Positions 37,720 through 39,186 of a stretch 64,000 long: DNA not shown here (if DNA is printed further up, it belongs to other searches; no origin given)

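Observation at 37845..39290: Horizontally acquired low-GC Fic (AMPylase) gene with intrinsic inhibitory motif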

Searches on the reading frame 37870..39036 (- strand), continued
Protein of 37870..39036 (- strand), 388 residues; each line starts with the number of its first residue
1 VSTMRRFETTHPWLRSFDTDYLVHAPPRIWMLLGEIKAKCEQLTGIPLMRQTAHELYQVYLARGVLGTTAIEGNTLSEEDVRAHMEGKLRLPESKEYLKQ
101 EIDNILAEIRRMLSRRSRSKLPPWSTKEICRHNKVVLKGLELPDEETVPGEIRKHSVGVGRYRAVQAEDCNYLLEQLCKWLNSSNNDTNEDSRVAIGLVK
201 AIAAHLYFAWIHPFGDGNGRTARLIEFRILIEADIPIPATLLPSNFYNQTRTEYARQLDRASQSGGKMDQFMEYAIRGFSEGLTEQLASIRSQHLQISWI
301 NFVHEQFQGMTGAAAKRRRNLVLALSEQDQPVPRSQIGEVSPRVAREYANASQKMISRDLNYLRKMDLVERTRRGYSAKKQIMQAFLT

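Call 44: predict_structure(alignment_id=A1)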
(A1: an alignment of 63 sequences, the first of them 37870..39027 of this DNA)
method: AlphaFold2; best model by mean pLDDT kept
length: 385 residues; sequences in the alignment: 63
mean_pLDDT: 87.7   pTM: 0.83
mean pLDDT of the five models: 87.7, 87.5, 85.5, 83.0, 83.0
residues with pLDDT >= 90: 206; 70-90: 160; 50-70: 19; < 50: 0
segments of 3 or more residues with pLDDT < 50: none
pLDDT, mean of each block of 10 residues (from residue 1): 83 73 89 90 73 80 74 83 88 89 93 89 97 92 92 79 93 93 67 92 93 92 94 89 89 90 88 95 84 86 92 95 93 91 89 95 94 88 64
secondary structure, 60 per line:
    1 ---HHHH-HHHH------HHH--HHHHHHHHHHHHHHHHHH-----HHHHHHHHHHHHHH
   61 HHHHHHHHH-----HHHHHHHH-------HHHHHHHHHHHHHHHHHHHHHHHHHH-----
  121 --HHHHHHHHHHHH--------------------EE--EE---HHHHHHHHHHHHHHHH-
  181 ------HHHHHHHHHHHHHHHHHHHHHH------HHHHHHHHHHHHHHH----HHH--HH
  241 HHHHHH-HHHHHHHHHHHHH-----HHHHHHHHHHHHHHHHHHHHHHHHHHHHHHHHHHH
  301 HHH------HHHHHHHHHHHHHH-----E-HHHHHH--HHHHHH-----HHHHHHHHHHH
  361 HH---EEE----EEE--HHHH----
elements in order: H4-7 H9-12 H24-41 H47-69 H75-82 H90-115 H123-134 H164-179 H187-208 H215-229 H239-246 H248-260 H266-303 H310-323 H331-336 H339-344 H350-362 E366-368 E373-375 H378-381

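Call 48: fold_search(model_id=the predicted structure, library=pdb)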
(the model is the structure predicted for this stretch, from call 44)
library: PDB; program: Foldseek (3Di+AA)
matches with E <= 10: 329; with E <= 0.001: 43
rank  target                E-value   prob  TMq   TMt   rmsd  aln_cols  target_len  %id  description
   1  8cil_B                2.4e-09  1.00  0.55  0.59   6.8       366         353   19  Crystal structure of Coxiella burnetii Fic protein 2 (released 2023-11-15)
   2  8cil_A                3.1e-09  1.00  0.56  0.58   7.1       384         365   19  Crystal structure of Coxiella burnetii Fic protein 2 (released 2023-11-15)
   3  7xux_B                1.1e-08  1.00  0.51  0.55  11.9       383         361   18  Crystal structure of a FIC domain containnig protein (released 2022-12-21)
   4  4rgl                  1.1e-08  1.00  0.56  0.65   7.1       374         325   22  Crystal structure of a Fic family protein (Dde_2494) from Desulfovibrio desulfuricans G20 at 2.70 A resolution (released 2014-10-29)
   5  7xux_A                3.9e-08  1.00  0.51  0.53  12.5       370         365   20  Crystal structure of a FIC domain containnig protein (released 2022-12-21)
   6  6i7h                  1.2e-07  1.00  0.57  0.66   2.9       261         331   23  Crystal structure of dimeric FICD mutant K256S (released 2019-09-25)
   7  4u0s_B                1.3e-07  1.00  0.51  0.60   4.2       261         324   21  Structure of Eukaryotic fic domain containing protein with ADP (released 2014-12-10)
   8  6i7k                  1.5e-07  1.00  0.56  0.64   2.8       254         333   23  Crystal structure of monomeric FICD mutant L258D complexed with MgATP (released 2019-09-25)
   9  4u0s_A                2.1e-07  1.00  0.52  0.62   4.1       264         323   21  Structure of Eukaryotic fic domain containing protein with ADP (released 2014-12-10)
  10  6i7l                  2.4e-07  1.00  0.59  0.67   5.0       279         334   22  Crystal structure of monomeric FICD mutant L258D complexed with MgAMP-PNP (released 2019-09-25)
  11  9yz5_A                2.6e-07  1.00  0.56  0.65   3.0       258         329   23  human FicD bound with farnesyl pyrophosphate (released 2026-02-25)
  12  7cb8_A                2.8e-07  1.00  0.54  0.53  11.1       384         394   16  Structure of a FIC-domain protein from Mycobacterium marinum in complex with CDP (released 2021-08-18)
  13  6zmd_B                3.5e-07  1.00  0.55  0.63   3.2       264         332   22  Crystal structure of HYPE covalently tethered to BiP bound to AMP-PNP (released 2021-04-14)
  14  4u04_B                3.5e-07  1.00  0.54  0.63   3.3       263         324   23  Structure of a eukaryotic fic domain containing protein (released 2014-12-10)
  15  6i7g_B                3.8e-07  1.00  0.56  0.62   3.1       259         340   23  Crystal structure of dimeric wild type FICD complexed with ATP (released 2019-09-25)
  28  3eqx_B                2.4e-06  1.00  0.50  0.52  11.0       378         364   16  CRYSTAL STRUCTURE OF A FIC FAMILY PROTEIN (SO_4266) FROM SHEWANELLA ONEIDENSIS AT 1.6 A RESOLUTION (released 2008-10-14)
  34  7cb8_B                5.7e-06  1.00  0.54  0.53  11.2       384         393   15  Structure of a FIC-domain protein from Mycobacterium marinum in complex with CDP (released 2021-08-18)
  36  3eqx_A                1.1e-05  1.00  0.52  0.54  10.6       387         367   15  CRYSTAL STRUCTURE OF A FIC FAMILY PROTEIN (SO_4266) FROM SHEWANELLA ONEIDENSIS AT 1.6 A RESOLUTION (released 2008-10-14)
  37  5jj7_A                1.2e-05  1.00  0.55  0.64   3.1       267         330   22  Fic-1 (aa134 - 508 E274G) from C. elegans (released 2016-06-01)
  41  5jj7_B                3.2e-05  1.00  0.52  0.60   5.1       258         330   25  Fic-1 (aa134 - 508 E274G) from C. elegans (released 2016-06-01)
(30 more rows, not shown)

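Call 50: find_encoding_contigs(protein=P0024, flank=7000, max_places=2)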
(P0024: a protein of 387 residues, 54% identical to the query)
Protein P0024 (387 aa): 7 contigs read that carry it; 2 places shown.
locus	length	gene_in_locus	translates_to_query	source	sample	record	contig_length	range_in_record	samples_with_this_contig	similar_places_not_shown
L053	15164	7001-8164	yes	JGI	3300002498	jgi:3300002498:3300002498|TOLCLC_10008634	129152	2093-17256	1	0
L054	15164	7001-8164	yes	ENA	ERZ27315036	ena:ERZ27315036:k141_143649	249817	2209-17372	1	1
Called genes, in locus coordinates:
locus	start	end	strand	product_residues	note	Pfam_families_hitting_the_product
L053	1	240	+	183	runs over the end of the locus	-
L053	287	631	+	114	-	-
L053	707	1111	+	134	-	-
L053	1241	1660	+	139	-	-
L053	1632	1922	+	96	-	-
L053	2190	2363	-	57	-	-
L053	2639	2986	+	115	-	-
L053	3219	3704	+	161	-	-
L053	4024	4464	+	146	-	-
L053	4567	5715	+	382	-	PF13646:HEAT_2 (weak)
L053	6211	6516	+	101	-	PF21716:dnstrm_HI1420, PF01381:HTH_3 (weak)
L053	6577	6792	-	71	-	-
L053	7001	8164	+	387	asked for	PF02661:Fic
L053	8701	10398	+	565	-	PF10592:AIPR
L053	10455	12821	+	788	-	PF13428:TPR_14 (faint), PF13424:TPR_12 (faint), PF00515:TPR_1 (faint), PF07719:TPR_2 (faint), PF13181:TPR_8 (faint), PF12770:CHAT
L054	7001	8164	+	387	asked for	PF02661:Fic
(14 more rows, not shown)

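Call 51: find_encoding_contigs(protein=P0044, flank=7000, max_places=1)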
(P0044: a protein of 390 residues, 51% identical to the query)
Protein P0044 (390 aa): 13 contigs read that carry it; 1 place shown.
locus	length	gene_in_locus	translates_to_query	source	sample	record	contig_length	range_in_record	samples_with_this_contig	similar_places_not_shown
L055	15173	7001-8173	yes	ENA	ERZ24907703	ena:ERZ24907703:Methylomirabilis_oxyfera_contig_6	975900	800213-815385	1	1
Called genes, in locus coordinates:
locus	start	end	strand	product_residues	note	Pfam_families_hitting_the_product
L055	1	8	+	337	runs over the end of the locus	PF03320:FBPase_glpX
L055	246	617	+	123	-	PF01329:Pterin_4a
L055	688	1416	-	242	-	PF13505:OMP_b-brl (weak), PF09411:PagL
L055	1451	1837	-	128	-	-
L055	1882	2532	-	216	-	PF00156:Pribosyltran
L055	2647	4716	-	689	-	PF02092:tRNA_synt_2f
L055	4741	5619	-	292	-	PF02091:tRNA-synt_2e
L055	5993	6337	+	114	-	PF19493:Trypco1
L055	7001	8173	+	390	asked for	PF02661:Fic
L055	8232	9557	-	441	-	PF01979:Amidohydro_1, PF07969:Amidohydro_3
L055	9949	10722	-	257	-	-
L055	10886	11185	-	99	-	PF06305:LapA_dom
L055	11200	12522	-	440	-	PF01595:CNNM, PF00571:CBS (weak), PF03471:CorC_HlyC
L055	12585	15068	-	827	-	PF03065:Glyco_hydro_57, PF12055:DUF3536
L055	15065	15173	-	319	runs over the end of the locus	PF02470:MlaD, PF28544:Helical_needle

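Call 52: find_encoding_contigs(protein=P0036, flank=7000, max_places=1)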
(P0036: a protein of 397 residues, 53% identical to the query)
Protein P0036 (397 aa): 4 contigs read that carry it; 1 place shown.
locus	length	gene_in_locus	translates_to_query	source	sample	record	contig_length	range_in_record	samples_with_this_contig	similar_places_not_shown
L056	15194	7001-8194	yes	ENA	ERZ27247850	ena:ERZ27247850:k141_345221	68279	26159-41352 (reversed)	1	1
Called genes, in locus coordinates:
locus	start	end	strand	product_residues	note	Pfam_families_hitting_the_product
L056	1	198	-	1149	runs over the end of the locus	PF02384:N6_Mtase (faint), PF20473:MmeI_Mtase (faint), PF07669:Eco57I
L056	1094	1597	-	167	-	-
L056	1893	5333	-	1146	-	-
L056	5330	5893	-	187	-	-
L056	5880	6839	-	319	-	-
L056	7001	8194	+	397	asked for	PF02661:Fic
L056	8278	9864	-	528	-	PF07969:Amidohydro_3, PF01979:Amidohydro_1 (weak)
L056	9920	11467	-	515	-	PF00496:SBP_bac_5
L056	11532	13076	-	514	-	PF00496:SBP_bac_5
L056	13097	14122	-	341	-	PF00005:ABC_tran, PF08352:oligo_HPY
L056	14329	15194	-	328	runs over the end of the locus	PF00005:ABC_tran, PF08352:oligo_HPY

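Call 61: search_dna_similar(query=window:37870-39027:-, collection=plasmids, mode=protein, max_rows=12)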
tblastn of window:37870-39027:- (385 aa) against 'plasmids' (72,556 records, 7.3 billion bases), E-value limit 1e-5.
Records with a match: 180; places in all: 180; records where one place covers at least 80% of the query: 7.
Best place of each record, by identity: <60% 180.
By first word of the organism name: Pantoea 47; Ralstonia 15; Citrobacter 12; Rhizobium 10; Rahnella 9; Vibrio 8; Photobacterium 7; Moraxella 6; Priestia 3; Shewanella 3; and 45 more.
By predicted mobility (MOB-suite, as given by PLSDB): non-mobilizable 135; mobilizable 26; conjugative 19.
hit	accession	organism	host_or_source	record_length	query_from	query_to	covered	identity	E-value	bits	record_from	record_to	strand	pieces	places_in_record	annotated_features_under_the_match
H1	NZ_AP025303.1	Persicobacter psychrovividus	-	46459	23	360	88%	24.5%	2e-9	67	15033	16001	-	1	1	Fic family protein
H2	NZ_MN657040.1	Psychrobacter sp.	-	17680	29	357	85%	24.4%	8e-10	68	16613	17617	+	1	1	Fic family protein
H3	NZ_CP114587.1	Salinivibrio kushneri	-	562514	60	369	81%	24.4%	3e-11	72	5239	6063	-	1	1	Fic family protein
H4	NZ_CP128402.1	Candidatus Chlorohelix allophototropha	Single colony of Candidatus Chlorohelix ...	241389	24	290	69%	28.0%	6e-6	56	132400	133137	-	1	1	Fic family protein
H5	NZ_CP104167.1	Candidatus Megaera polyxenophila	Cryptomonas gyropyrenoidosa SAG ...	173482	58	368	81%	24.0%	4e-7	60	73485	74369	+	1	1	Fic family protein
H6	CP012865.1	Persicobacter sp. JZB09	cell culture,soil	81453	23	362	88%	21.7%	2e-6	58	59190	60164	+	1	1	record has no annotation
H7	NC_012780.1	[Eubacterium] eligens ATCC 27750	-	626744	56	376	83%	22.7%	6e-7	59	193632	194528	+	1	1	Fic family protein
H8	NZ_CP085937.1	Lachnospira eligens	-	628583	56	376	83%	22.7%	6e-7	59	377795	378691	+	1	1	Fic family protein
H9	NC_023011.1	Haloarcula hispanica N601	-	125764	9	275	69%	26.8%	7e-6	56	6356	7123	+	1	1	Fic family protein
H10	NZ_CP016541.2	Planococcus versutus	soil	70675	18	287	70%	26.2%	2e-6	58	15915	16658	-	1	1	Fic family protein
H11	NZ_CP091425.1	Methylobacter sp. YRD-M1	isolate,wetland soil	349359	12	286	71%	25.7%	6e-7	59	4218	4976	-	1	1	Fic family protein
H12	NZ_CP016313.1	Thermus brockianus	whole organism,environmental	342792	13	262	65%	28.2%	1e-7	62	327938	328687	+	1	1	Fic family protein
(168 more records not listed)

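Call 62: search_dna_similar(query=window:37870-39027:-, collection=phages, mode=protein, max_rows=8)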
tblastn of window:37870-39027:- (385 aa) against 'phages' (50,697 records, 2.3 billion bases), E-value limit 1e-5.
Records with a match: 13; places in all: 13; records where one place covers at least 80% of the query: 10.
Best place of each record, by identity: <60% 13.
By first word of the organism name: Gordonia 10; Clostridioides 2; Bacteriophage 1.
By host as written in the record: Gordonia terrae 3612 7; - 2; Gordonia terrai 3612 1; Gordonia terrae CAG3 1; Clostridioides difficile HGP05 1; Clostridioides difficile Semix9 1.
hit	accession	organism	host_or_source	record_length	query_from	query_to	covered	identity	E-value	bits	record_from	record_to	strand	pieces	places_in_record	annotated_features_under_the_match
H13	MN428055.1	Gordonia phage Mcklovin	Gordonia terrae 3612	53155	8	384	98%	38.9%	1e-71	249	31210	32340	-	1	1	33: FIC domain nucleotidyl transferase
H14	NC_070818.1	Gordonia phage Mcklovin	Gordonia terrae 3612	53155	8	384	98%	38.9%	1e-71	249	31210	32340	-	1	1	33: FIC domain nucleotidyl transferase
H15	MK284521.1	Gordonia phage Kiko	Gordonia terrae 3612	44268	8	384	98%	38.9%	1e-71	249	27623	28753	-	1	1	36: hypothetical protein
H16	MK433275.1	Gordonia phage EMsquaredA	Gordonia terrae 3612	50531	23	384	94%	39.2%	8e-71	246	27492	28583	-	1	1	35: hypothetical protein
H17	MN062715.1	Gordonia phage Marteena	soil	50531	23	384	94%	39.2%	8e-71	246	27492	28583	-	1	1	34: FIC domain nucleotidyl transferase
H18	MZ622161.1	Gordonia phage Floral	Gordonia terrai 3612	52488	23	384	94%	39.2%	8e-71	246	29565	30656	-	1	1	34: nucleotidyl transferase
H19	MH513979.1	Gordonia phage Pollux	Gordonia terrae 3612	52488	23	384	94%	39.2%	8e-71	246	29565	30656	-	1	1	36: FIC domain nucleotidyl transferase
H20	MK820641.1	Gordonia phage EnalisNailo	Gordonia terrae CAG3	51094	23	384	94%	38.9%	3e-70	244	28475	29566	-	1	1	33: hypothetical protein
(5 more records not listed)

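Call 63: get_annotated_region(hit=H13, flank=4000)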
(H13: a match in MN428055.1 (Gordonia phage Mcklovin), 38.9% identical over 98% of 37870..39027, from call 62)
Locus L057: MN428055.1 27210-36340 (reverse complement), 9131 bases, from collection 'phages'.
description: Gordonia phage Mcklovin, complete genome.
organism: Gordonia phage Mcklovin (NCBI taxid 2652881)
taxonomy: Viruses; Duplodnaviria; Heunggongvirae; Uroviricota; Caudoviricetes; Howevirus; Howevirus mcklovin
host: Gordonia terrae 3612; source: soil; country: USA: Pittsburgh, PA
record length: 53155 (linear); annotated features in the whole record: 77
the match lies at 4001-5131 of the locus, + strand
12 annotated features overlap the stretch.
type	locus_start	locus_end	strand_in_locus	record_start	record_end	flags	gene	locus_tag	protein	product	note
CDS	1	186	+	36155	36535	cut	40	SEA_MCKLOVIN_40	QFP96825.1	hypothetical protein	hypothetical function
CDS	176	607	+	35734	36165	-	39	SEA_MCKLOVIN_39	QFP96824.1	hypothetical protein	hypothetical function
CDS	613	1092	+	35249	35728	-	38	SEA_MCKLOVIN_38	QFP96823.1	hypothetical protein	peptidase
CDS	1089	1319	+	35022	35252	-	37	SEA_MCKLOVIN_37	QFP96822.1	helix-turn-helix DNA-binding protein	helix-turn-helix DNA binding domain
CDS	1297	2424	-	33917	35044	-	36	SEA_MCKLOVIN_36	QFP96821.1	tyrosine integrase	-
CDS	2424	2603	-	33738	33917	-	35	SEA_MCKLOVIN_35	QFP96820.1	hypothetical protein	hydrolase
CDS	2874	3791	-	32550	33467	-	34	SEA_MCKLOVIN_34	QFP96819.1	tyrosine integrase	-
CDS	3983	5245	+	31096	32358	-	33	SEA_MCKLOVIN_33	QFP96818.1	FIC domain nucleotidyl transferase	helix-turn-helix DNA binding domain; toxin in toxin/antitoxin system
CDS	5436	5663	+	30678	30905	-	32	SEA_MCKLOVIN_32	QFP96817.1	hypothetical protein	hypothetical function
CDS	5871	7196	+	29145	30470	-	31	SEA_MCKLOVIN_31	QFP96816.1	glycosyltransferase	-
CDS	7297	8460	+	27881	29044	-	30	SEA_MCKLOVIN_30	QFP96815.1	glycosyltransferase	-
CDS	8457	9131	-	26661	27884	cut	29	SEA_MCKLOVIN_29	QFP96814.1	minor tail protein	hydrolase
